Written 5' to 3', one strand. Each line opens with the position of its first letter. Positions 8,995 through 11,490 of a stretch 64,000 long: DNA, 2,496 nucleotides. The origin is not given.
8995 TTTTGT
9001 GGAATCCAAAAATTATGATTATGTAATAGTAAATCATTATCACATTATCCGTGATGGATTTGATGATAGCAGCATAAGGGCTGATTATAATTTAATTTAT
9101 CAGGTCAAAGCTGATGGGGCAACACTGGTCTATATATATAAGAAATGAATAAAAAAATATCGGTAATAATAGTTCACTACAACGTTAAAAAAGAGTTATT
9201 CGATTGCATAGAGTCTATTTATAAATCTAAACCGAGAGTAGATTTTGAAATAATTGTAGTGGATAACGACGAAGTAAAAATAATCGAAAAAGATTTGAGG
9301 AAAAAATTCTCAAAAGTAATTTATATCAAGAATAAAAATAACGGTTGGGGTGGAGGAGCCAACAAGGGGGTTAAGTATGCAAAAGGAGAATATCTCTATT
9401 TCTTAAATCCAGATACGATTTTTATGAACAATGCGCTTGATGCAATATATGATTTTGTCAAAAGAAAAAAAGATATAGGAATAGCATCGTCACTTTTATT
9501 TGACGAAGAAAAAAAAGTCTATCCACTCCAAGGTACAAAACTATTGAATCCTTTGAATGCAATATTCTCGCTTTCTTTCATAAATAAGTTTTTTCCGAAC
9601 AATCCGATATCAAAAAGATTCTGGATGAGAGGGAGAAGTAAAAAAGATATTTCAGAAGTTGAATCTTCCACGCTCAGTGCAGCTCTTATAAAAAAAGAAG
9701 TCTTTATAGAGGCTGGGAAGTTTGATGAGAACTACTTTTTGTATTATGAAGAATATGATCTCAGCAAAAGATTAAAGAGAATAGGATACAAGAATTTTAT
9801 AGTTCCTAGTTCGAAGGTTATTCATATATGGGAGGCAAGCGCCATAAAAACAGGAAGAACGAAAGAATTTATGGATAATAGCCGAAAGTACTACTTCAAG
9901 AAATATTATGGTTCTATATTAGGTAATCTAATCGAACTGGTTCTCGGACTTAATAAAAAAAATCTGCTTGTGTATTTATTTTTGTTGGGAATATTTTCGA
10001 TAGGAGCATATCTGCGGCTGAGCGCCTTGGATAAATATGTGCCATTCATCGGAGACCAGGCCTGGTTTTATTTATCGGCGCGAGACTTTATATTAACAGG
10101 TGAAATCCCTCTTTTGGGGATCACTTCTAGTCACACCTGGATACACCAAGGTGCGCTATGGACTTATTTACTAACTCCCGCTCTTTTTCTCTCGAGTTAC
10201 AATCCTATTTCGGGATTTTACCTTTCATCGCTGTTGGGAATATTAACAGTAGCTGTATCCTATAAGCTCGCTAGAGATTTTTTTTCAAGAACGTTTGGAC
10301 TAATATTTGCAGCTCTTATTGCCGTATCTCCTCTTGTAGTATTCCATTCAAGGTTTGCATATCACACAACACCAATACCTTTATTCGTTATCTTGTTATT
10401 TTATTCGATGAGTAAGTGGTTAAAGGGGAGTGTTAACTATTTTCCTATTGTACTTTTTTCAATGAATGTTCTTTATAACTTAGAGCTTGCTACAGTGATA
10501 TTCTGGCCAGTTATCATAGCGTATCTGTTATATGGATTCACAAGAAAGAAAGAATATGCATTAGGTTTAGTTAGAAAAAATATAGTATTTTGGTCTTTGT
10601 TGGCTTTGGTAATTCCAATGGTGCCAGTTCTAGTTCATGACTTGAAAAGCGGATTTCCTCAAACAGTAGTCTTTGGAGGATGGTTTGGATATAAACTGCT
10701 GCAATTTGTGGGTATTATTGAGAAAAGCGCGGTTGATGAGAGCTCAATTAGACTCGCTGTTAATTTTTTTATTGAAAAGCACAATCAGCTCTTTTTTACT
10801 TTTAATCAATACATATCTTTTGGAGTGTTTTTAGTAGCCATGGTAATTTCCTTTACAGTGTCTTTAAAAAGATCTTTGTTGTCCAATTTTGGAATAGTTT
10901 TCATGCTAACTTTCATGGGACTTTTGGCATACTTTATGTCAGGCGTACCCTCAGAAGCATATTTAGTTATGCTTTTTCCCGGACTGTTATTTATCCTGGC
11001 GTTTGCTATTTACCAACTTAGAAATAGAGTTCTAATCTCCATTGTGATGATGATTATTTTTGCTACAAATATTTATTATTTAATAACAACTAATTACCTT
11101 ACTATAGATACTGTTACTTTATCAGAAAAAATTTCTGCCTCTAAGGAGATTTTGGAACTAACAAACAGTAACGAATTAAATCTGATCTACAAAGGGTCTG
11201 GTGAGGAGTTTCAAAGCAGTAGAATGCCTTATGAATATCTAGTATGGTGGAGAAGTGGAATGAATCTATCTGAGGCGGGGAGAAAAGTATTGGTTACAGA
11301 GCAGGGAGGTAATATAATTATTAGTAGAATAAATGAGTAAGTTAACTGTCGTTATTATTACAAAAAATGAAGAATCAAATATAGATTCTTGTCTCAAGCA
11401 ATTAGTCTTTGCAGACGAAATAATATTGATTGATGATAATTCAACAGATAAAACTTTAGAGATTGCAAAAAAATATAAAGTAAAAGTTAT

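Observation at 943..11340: Two single-polypeptide GT2 (GT-A) plus GT-C fusion proteins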

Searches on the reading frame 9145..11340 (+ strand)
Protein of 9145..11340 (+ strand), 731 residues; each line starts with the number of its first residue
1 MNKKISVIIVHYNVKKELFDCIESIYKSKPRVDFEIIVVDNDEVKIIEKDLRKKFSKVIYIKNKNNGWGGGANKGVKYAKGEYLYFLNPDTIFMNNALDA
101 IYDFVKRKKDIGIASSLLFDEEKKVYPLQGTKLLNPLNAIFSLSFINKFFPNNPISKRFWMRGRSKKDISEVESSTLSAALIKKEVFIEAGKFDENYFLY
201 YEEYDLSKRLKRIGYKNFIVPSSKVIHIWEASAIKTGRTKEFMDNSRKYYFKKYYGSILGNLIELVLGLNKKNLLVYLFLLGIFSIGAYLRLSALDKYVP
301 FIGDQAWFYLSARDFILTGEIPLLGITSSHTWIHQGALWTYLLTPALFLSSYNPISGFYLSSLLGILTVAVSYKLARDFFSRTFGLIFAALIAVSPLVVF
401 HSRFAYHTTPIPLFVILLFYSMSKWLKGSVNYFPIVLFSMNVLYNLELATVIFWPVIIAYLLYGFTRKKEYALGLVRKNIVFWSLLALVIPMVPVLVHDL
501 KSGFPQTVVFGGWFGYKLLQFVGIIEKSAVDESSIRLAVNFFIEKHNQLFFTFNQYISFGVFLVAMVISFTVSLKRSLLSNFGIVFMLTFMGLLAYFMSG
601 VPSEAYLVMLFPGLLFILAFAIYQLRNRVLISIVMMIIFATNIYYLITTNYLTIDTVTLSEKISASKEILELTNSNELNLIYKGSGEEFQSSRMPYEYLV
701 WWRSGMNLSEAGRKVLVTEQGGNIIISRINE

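Call 4: search_protein_families(library=pfam, proteins=[window:9145-11340:+], max_evalue=0.01)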
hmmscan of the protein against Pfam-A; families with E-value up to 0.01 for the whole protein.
window:9145-11340:+ (731 aa): 4 families
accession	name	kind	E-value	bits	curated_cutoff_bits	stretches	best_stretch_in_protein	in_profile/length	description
PF00535.33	Glycos_transf_2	-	1.8e-20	74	23.3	1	6-131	1-130/168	Glycosyl transferase family 2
PF10111.15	Glyco_tranf_2_2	-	3e-08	33.9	27.3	1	6-226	1-214/276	Glycosyltransferase like family 2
PF13231.12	PMT_2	-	0.0001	23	26.1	1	351-497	18-159/160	Dolichyl-phosphate-mannose-protein mannosyltransferase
PF13641.12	Glyco_tranf_2_3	-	0.00043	20.8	27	1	5-227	3-211/230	Glycosyltransferase like family 2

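Call 5: search_protein_families(library=ncbifam, proteins=[window:9145-11340:+], max_evalue=0.01)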
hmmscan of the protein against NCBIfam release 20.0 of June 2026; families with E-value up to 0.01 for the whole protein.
window:9145-11340:+ (731 aa): 15 families
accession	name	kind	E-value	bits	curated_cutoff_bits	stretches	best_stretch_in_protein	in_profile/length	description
TIGR04283.1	glyco_like_mftF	equivalog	2.2e-13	50.3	182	1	5-126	1-118/221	TIGR04283 family arsenosugar biosynthesis glycosyltransferase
TIGR01556.1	rhamnosyltran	subfamily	1.6e-12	47.2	200.55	2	171-259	144-236/281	rhamnosyltransferase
NF007482.0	PRK10073.1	equivalog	3.5e-11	42.7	423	1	3-100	6-105/334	glycosyltransferase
NF050050.1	ProtGlycPglI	equivalog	4.9e-11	42.5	500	1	4-107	3-110/306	GalNAc(5)-diNAcBac-PP-undecaprenol beta-1,3-glucosyltransferase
NF038299.1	EPS_HpsN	equivalog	2e-10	40.1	425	1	4-266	2-255/317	hormogonium polysaccharide biosynthesis glycosyltransferase HpsN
NF041875.1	EPS_EpsD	equivalog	1.3e-08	34.7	370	1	5-100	1-99/325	exopolysaccharide biosynthesis glycosyltransferase EpsD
NF038302.1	EPS_HpsE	equivalog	1.7e-08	33.8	300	1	5-117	3-123/307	hormogonium polysaccharide biosynthesis glycosyltransferase HpsE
TIGR04009.1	wcaE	equivalog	9.8e-08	31.6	369.2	1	5-120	3-122/248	colanic acid biosynthesis glycosyltransferase WcaE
NF053739.1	GlytfEpsEBac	equivalog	2e-07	30.3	450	1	4-122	2-126/265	glycosyltransferase EpsE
NF047683.1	TeichurnBiosyTuaG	equivalog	3.2e-07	30.2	400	1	3-109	6-115/252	teichuronic acid biosynthesis protein TuaG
TIGR03937.1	PgaC_IcaA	equivalog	1.3e-06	27.7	422.3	1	3-111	45-156/407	poly-beta-1,6-N-acetyl-D-glucosamine synthase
TIGR03965.1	mycofact_glyco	equivalog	7.4e-05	21.8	280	0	3-99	74-173/467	mycofactocin biosynthesis glycosyltransferase MftF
NF050113.1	gal_furan_GlfT1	equivalog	0.00038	19.9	330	0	7-76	3-72/290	galactofuranosyltransferase GlfT1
NF041394.1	GtaseAglG_Halo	equivalog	0.00045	19.6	440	1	4-101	2-103/304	glucosyl-dolichyl phosphate glucuronosyltransferase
TIGR04154.1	archaeo_STT3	subfamily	0.0038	15.6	450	1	358-406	99-148/831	oligosaccharyl transferase, archaeosortase A system-associated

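Call 7: search_solved_structures(query=window:9145-11340:+, max_evalue=1)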
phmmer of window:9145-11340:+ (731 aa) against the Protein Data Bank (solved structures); distinct sequences matched with E-value up to 1: 18.
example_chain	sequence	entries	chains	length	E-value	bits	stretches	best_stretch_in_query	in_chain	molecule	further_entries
2z87_A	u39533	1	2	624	1.7e-08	36.6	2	5-114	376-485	Chondroitin synthase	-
2z86_A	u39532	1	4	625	1.7e-08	36.6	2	5-114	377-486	Chondroitin synthase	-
5hea_A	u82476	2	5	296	2.8e-08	35.8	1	4-128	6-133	Putative glycosyltransferase (GalT1)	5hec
3bcv_A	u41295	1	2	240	1.3e-07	33.6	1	3-104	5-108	Putative glycosyltransferase protein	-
5tze_C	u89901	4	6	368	6.1e-07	31.4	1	4-99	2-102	Glycosyl transferase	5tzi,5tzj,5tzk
5tz8_A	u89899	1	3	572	1.2e-06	30.5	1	4-99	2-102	Glycosyl transferase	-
6h1j_A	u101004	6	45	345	3.1e-06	29.1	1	3-109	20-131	Probable ss-1,3-N-acetylglucosaminyltransferase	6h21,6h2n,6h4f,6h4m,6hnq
6p61_A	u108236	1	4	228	6.4e-05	24.7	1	4-108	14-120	Glycosyltransferase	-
8bz8_A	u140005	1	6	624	8.3e-05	24.4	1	4-108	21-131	Glycosyltransferase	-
8bz4_A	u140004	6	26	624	8.3e-05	24.4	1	4-108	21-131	Glycosyltransferase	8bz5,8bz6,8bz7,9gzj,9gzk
5mlz_A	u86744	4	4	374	9.6e-05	24.1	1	3-127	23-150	Dolichol monophosphate mannose synthase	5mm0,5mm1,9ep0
9omh_A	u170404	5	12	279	0.0005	21.8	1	5-119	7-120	Glycosyltransferase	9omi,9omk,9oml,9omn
9omm_A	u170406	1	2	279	0.0005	21.8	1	5-119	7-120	Glycosyltransferase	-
9omj_A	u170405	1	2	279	0.00054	21.7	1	5-119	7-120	Glycosyltransferase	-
9jma_A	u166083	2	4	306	0.0096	17.5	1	5-106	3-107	GalNAc(5)-diNAcBac-PP-undecaprenol beta-1,3-glucosyltransferase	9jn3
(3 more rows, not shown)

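Call 9: find_homologous_proteins(query=window:9145-11340:+)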
Query window:9145-11340:+ (731 aa): 848 proteins with E <= 0.001 among 8000 candidates; the best 120 are listed.
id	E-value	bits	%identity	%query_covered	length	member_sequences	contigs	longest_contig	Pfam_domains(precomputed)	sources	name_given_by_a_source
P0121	0.0e+0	1038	62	100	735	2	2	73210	PF10111.15,PF00535.33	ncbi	-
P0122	1.1e-296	1004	62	98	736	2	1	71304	PF10111.15,PF13641.13,PF00535.33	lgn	-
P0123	2.8e-296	1003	62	100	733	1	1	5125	PF10111.15,PF13641.13,PF00535.33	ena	-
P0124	7.9e-295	998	61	100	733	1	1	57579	PF10111.15,PF13641.13,PF00535.33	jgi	-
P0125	1.8e-294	997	61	100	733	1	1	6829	PF10111.15,PF13641.13,PF00535.33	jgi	-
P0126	6.5e-293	992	61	100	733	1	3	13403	PF10111.15,PF13641.13,PF00535.33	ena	-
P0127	1.3e-287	974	60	99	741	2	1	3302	PF10111.15,PF13641.13,PF00535.33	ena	-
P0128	1.4e-285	967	58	99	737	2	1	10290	PF10111.15,PF13641.13,PF00535.33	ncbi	-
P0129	2.8e-285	966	59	100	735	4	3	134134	PF10111.15,PF13641.13,PF00535.33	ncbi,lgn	-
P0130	1.1e-263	895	55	99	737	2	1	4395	PF10111.15,PF13641.13,PF00535.33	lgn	-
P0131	1.8e-258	878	55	98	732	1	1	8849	PF10111.15,PF13641.13,PF00535.33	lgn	-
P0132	1.7e-252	858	53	99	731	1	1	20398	PF10111.15,PF13641.13,PF00535.33,PF13231.13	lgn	-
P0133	5.2e-233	794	50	100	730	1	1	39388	PF10111.15,PF13641.13,PF00535.33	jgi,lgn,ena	-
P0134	2.1e-214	732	47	100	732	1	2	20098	PF10111.15,PF13641.13,PF00535.33,PF13231.13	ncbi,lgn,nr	ncbi:MAG: glycosyltransferase [Patescibacteria group bacterium]|nr:glycosyltransferase [Patescibacte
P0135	5.5e-199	681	46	99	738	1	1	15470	PF10111.15,PF13641.13,PF00535.33,PF13231.13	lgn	-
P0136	1.8e-197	676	46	99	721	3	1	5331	PF10111.15,PF13641.13,PF00535.33,PF13231.13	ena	-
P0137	6.2e-197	674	47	96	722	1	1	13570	PF10111.15,PF13641.13,PF00535.33,PF13231.13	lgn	-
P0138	1.8e-189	650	44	98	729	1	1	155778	PF10111.15,PF13641.13,PF00535.33,PF13231.13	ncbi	-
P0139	1.3e-187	644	44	96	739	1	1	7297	PF10111.15,PF13641.13,PF00535.33,PF13231.13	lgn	-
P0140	6.9e-187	641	44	95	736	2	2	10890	PF10111.15,PF13641.13,PF00535.33,PF13231.13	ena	-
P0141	1.7e-186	640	45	95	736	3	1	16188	PF00535.33,PF13231.13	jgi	jgi:hypothetical protein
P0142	6.6e-185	635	42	99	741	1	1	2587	PF10111.15,PF13641.13,PF00535.33,PF13231.13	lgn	-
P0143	1.8e-184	633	45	95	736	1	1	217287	PF13641.13,PF00535.33,PF13231.13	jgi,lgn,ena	-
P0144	2.3e-184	633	42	99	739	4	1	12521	PF10111.15,PF13641.13,PF00535.33,PF13231.13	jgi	-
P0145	3.6e-184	632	41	100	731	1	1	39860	PF13641.13,PF00535.33,PF13231.13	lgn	-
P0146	5.6e-184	632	42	98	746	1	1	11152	PF10111.15,PF13641.13,PF00535.33,PF13231.13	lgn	-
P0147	1.1e-182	627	41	100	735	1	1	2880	PF10111.15,PF13641.13,PF00535.33,PF13231.13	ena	-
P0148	1.5e-182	627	42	99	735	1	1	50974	PF10111.15,PF13641.13,PF00535.33,PF13231.13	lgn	-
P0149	2.1e-182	626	42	99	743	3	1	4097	PF10111.15,PF13641.13,PF00535.33,PF13231.13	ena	-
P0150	3.7e-182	626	44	96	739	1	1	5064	PF10111.15,PF13641.13,PF00535.33,PF13231.13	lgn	-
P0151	7.6e-182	624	43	99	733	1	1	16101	PF10111.15,PF13641.13,PF00535.33,PF13231.13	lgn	-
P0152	1.1e-181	624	43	84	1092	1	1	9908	PF10111.15,PF13641.13,PF00535.33,PF13231.13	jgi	-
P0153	1.7e-181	623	43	98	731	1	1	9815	PF10111.15,PF13641.13,PF00535.33,PF13231.13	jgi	jgi:GT2 family glycosyltransferase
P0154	2.2e-181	623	43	99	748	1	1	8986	PF00535.33,PF13231.13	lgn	-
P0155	2.9e-181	623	66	57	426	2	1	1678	PF10111.15,PF13641.13,PF00535.33,PF13231.13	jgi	-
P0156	6.6e-181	621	44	98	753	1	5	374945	PF10111.15,PF13641.13,PF00535.33,PF13231.13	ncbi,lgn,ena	ncbi:MAG: glycosyltransferase [Patescibacteria group bacterium]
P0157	2.2e-179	616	42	99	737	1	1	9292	PF10111.15,PF13641.13,PF00535.33,PF13231.13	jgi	-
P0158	4.2e-179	615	43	99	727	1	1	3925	PF10111.15,PF13641.13,PF00535.33,PF13231.13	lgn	-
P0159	6.7e-179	615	41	100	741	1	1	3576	PF13641.13,PF00535.33,PF13231.13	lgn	-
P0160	8.5e-179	614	43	100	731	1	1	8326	PF10111.15,PF13641.13,PF00535.33,PF13231.13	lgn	-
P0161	1.4e-178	614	43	98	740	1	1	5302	PF00535.33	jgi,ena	-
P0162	2.1e-178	613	44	96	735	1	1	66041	PF10111.15,PF13641.13,PF00535.33,PF13231.13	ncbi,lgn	-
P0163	3.6e-178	612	43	99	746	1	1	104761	PF10111.15,PF13641.13,PF00535.33,PF13231.13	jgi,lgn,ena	-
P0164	4.4e-178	612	42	98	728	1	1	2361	PF10111.15,PF13641.13,PF00535.33,PF13231.13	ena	-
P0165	5.4e-178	612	41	99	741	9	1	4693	PF10111.15,PF13641.13,PF00535.33,PF13231.13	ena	-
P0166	7.7e-178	611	43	95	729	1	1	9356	PF10111.15,PF13641.13,PF00535.33,PF13231.13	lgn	-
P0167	9.1e-178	611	42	99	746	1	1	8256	PF10111.15,PF13641.13,PF00535.33,PF13231.13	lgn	-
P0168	1.2e-177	611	42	99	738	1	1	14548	PF10111.15,PF13641.13,PF00535.33,PF13231.13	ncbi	-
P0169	2.7e-177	609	41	99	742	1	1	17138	PF10111.15,PF13641.13,PF00535.33,PF13231.13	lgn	-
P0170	2.7e-177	609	42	99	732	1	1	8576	PF10111.15,PF00535.33,PF13231.13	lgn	-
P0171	1.1e-176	607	44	96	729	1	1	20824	PF10111.15,PF13641.13,PF00535.33,PF13231.13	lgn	-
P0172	1.5e-176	607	40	99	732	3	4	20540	PF10111.15,PF13641.13,PF00535.33,PF13231.13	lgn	-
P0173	1.6e-176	607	40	96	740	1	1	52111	PF10111.15,PF13641.13,PF00535.33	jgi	jgi:GT2 family glycosyltransferase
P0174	3.4e-175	603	41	99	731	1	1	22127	PF10111.15,PF13641.13,PF00535.33,PF13231.13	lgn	-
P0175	6.9e-175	601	43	100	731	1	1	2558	PF10111.15,PF00535.33,PF13231.13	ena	-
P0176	9.6e-175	601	42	99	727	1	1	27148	PF10111.15,PF13641.13,PF00535.33,PF13231.13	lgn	-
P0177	1.3e-174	601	42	99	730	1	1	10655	PF10111.15,PF13641.13,PF00535.33,PF13231.13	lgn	-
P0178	1.6e-174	600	41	99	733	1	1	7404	PF10111.15,PF13641.13,PF00535.33,PF13231.13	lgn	-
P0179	1.9e-174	600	40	99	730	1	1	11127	PF13641.13,PF00535.33,PF13231.13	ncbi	-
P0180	3.8e-174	599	43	99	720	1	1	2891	PF10111.15,PF13641.13,PF00535.33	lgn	-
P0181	5.1e-174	599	42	98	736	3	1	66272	PF10111.15,PF13641.13,PF00535.33,PF13231.13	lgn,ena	-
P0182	5.9e-174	598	41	99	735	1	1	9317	PF10111.15,PF13641.13,PF00535.33,PF13231.13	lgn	-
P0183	1.3e-173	597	40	97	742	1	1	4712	PF10111.15,PF13641.13,PF00535.33,PF13231.13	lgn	-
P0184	3.3e-173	596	42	99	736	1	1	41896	PF13641.13,PF00535.33,PF13231.13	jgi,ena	-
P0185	4.5e-173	595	42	99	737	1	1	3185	PF10111.15,PF13641.13,PF00535.33,PF13231.13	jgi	jgi:GT2 family glycosyltransferase/4-amino-4-deoxy-L-arabinose transferase-like glycosyltransferase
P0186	1.6e-172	594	41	99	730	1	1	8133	PF10111.15,PF13641.13,PF00535.33,PF13231.13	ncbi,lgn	-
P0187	2.1e-172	593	43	99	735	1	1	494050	PF10111.15,PF13641.13,PF00535.33,PF13231.13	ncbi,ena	-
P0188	2.1e-172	593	42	99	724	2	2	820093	PF10111.15,PF13641.13,PF00535.33,PF13231.13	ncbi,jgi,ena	-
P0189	2.2e-172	593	41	99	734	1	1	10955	PF10111.15,PF13641.13,PF00535.33,PF13231.13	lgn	-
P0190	2.4e-172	593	40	99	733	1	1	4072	PF10111.15,PF13641.13,PF00535.33,PF13231.13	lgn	-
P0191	2.4e-172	593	42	100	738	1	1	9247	PF13641.13,PF00535.33,PF13231.13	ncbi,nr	ncbi:glycosyltransferase [Patescibacteria group bacterium]|nr:glycosyltransferase [Patescibacteria g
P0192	4.1e-172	592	41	100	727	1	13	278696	PF10111.15,PF00535.33,PF13231.13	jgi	jgi:GT2 family glycosyltransferase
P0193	5.3e-172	592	41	99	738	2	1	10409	PF10111.15,PF13641.13,PF00535.33,PF13231.13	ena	-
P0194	5.3e-172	592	40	100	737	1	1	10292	PF00535.33,PF13231.13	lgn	-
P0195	5.7e-172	592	41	100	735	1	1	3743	PF10111.15,PF13641.13,PF00535.33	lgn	-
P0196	6.3e-172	592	42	99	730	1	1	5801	PF13632.13,PF10111.15,PF13641.13,PF00535.33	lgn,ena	-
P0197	6.6e-172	592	41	99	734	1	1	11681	PF10111.15,PF13641.13,PF00535.33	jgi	jgi:GT2 family glycosyltransferase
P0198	8.5e-172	591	41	99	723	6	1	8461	PF10111.15,PF13641.13,PF00535.33,PF13231.13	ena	-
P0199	9.1e-172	591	42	99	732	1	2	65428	PF10111.15,PF00535.33,PF13231.13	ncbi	-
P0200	9.2e-172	591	41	99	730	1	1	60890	PF10111.15,PF00535.33,PF13231.13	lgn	-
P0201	1.5e-171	590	41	100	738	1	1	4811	PF10111.15,PF00535.33,PF13231.13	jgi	jgi:GT2 family glycosyltransferase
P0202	2.3e-171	590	41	100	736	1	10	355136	PF13632.13,PF10111.15,PF13641.13,PF00535.33,PF13231.13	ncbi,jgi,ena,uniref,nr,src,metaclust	ncbi:MAG: hypothetical protein A2958_03335 [Candidatus Levybacteria bacterium RIFCSPLOWO2_01_FULL_38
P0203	2.5e-171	590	41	99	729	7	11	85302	PF10111.15,PF13641.13,PF00535.33,PF13231.13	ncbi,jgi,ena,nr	ncbi:MAG: hypothetical protein A3H50_02470 [Candidatus Levybacteria bacterium RIFCSPLOWO2_02_FULL_37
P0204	2.6e-171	590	41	99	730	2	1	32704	PF10111.15,PF13641.13,PF00535.33,PF13231.13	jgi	-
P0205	4.3e-171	589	41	98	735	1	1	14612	PF13641.13,PF00535.33,PF13231.13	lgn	-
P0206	4.8e-171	589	41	99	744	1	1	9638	PF10111.15,PF13641.13,PF00535.33,PF13231.13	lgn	-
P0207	1.0e-170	588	41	99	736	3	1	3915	PF10111.15,PF13641.13,PF00535.33,PF13231.13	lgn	-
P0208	1.1e-170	588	40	99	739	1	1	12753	PF10111.15,PF13641.13,PF00535.33,PF13231.13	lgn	-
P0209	2.2e-170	587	42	95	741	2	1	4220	PF10111.15,PF13641.13,PF00535.33,PF13231.13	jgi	jgi:GT2 family glycosyltransferase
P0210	2.5e-170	586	40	100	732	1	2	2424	PF10111.15,PF13641.13,PF00535.33,PF02709.21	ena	-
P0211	4.1e-170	586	42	86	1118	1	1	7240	PF10111.15,PF13641.13,PF00535.33,PF13231.13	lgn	-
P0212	4.4e-170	586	41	99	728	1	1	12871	PF10111.15,PF13641.13,PF00535.33,PF13231.13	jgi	-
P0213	4.8e-170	585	42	98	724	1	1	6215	PF10111.15,PF13641.13,PF00535.33,PF13231.13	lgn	-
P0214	5.4e-170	585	41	98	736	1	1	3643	PF10111.15,PF00535.33,PF13231.13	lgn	-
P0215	6.9e-170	585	41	100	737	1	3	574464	PF10111.15,PF13641.13,PF00535.33,PF13231.13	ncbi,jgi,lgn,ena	-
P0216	9.3e-170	585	41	99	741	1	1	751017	PF10111.15,PF13641.13,PF00535.33,PF02709.21,PF13231.13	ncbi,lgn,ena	-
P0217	9.4e-170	585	41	99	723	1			PF10111.15,PF13641.13,PF00535.33,PF13231.13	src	-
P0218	1.3e-169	584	40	99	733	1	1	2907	PF10111.15,PF13641.13,PF00535.33,PF13231.13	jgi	jgi:GT2 family glycosyltransferase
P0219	1.4e-169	584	41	95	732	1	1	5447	PF10111.15,PF13641.13,PF00535.33,PF13231.13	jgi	-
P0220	1.5e-169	584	39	99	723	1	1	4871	PF00535.33,PF13231.13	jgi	-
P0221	1.9e-169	583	41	99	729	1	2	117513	PF10111.15,PF00535.33,PF13231.13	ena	-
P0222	2.6e-169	583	43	95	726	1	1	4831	PF10111.15,PF13641.13,PF00535.33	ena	-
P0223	3.6e-169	583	42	96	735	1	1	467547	PF10111.15,PF13641.13,PF00535.33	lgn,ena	-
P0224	3.7e-169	583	41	99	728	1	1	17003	PF10111.15,PF13641.13,PF00535.33,PF13231.13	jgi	-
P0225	4.1e-169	582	41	96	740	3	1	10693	PF10111.15,PF13641.13,PF00535.33,PF13231.13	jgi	-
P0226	4.3e-169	582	41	99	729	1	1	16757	PF10111.15,PF13641.13,PF00535.33,PF13231.13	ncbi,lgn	-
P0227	5.4e-169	582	40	99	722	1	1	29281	PF10111.15,PF13641.13,PF00535.33,PF13231.13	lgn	-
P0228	7.4e-169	582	42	96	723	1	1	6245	PF10111.15,PF13641.13,PF00535.33,PF13231.13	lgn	-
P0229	8.3e-169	581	41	98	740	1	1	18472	PF10111.15,PF13641.13,PF00535.33,PF13231.13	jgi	jgi:GT2 family glycosyltransferase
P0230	8.4e-169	581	43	100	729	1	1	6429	PF10111.15,PF13641.13,PF00535.33,PF13231.13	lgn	-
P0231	1.0e-168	581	41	99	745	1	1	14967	PF13641.13,PF00535.33,PF13231.13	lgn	-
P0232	1.0e-168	581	41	95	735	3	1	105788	PF10111.15,PF13641.13,PF00535.33,PF13231.13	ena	-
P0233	1.4e-168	581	42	98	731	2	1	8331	PF10111.15,PF13641.13,PF00535.33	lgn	-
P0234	1.5e-168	581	39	99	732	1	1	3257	PF10111.15,PF13641.13,PF00535.33,PF13231.13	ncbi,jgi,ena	-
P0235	2.1e-168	580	40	99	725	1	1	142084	PF13641.13,PF00535.33,PF02709.21,PF13231.13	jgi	jgi:GT2 family glycosyltransferase/4-amino-4-deoxy-L-arabinose transferase-like glycosyltransferase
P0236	2.3e-168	580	41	100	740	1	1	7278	PF10111.15,PF13641.13,PF00535.33,PF13231.13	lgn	-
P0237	3.2e-168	579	40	99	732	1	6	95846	PF10111.15,PF13641.13,PF00535.33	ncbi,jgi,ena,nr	ncbi:MAG: hypothetical protein A3B44_01285 [Candidatus Levybacteria bacterium RIFCSPLOWO2_01_FULL_38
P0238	3.3e-168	579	40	100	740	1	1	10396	PF10111.15,PF13641.13,PF00535.33,PF13231.13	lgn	-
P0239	4.4e-168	579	40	99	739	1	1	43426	PF13641.13,PF02366.25,PF00535.33,PF13231.13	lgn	-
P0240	4.6e-168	579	42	99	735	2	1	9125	PF10111.15,PF13641.13,PF00535.33,PF13231.13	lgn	-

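Call 22: search_solved_structures(query=A2, max_evalue=1)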
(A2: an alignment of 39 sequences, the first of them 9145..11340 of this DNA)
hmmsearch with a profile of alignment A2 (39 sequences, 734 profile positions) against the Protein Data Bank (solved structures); distinct sequences matched with E-value up to 1: 30.
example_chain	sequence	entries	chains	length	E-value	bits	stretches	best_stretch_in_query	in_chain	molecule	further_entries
2z87_A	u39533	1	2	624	1.3e-18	69.9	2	6-201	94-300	Chondroitin synthase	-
2z86_A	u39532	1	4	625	1.3e-18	69.9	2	6-201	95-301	Chondroitin synthase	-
6p61_A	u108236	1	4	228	5.2e-13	51.3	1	2-117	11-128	Glycosyltransferase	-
3bcv_A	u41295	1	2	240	2.6e-12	49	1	5-108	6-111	Putative glycosyltransferase protein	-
6h1j_A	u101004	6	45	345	2.6e-11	45.7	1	4-158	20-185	Probable ss-1,3-N-acetylglucosaminyltransferase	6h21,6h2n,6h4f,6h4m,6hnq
5hea_A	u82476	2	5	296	3.3e-11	45.4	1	5-109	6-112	Putative glycosyltransferase (GalT1)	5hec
5tze_C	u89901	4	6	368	6e-10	41.2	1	5-111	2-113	Glycosyl transferase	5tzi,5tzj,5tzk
5tz8_A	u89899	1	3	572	1.3e-09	40.2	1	5-111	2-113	Glycosyl transferase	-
5mlz_A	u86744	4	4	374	1.6e-09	39.8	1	3-116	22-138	Dolichol monophosphate mannose synthase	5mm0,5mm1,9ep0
8bz4_A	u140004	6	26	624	1.9e-09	39.6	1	2-110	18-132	Glycosyltransferase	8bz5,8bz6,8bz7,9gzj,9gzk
8bz8_A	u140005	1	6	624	1.9e-09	39.5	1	2-110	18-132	Glycosyltransferase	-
6s22_A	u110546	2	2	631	2e-07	32.9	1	6-232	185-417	Polypeptide N-acetylgalactosaminyltransferase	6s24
8vh7_A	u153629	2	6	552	3.7e-07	32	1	3-114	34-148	Heparosan synthase B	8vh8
8viw_A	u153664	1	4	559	3.8e-07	32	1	3-114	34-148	Heparosan synthase B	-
6e7i_A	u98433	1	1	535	5.4e-06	28.2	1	8-231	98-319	Polypeptide N-acetylgalactosaminyltransferase 2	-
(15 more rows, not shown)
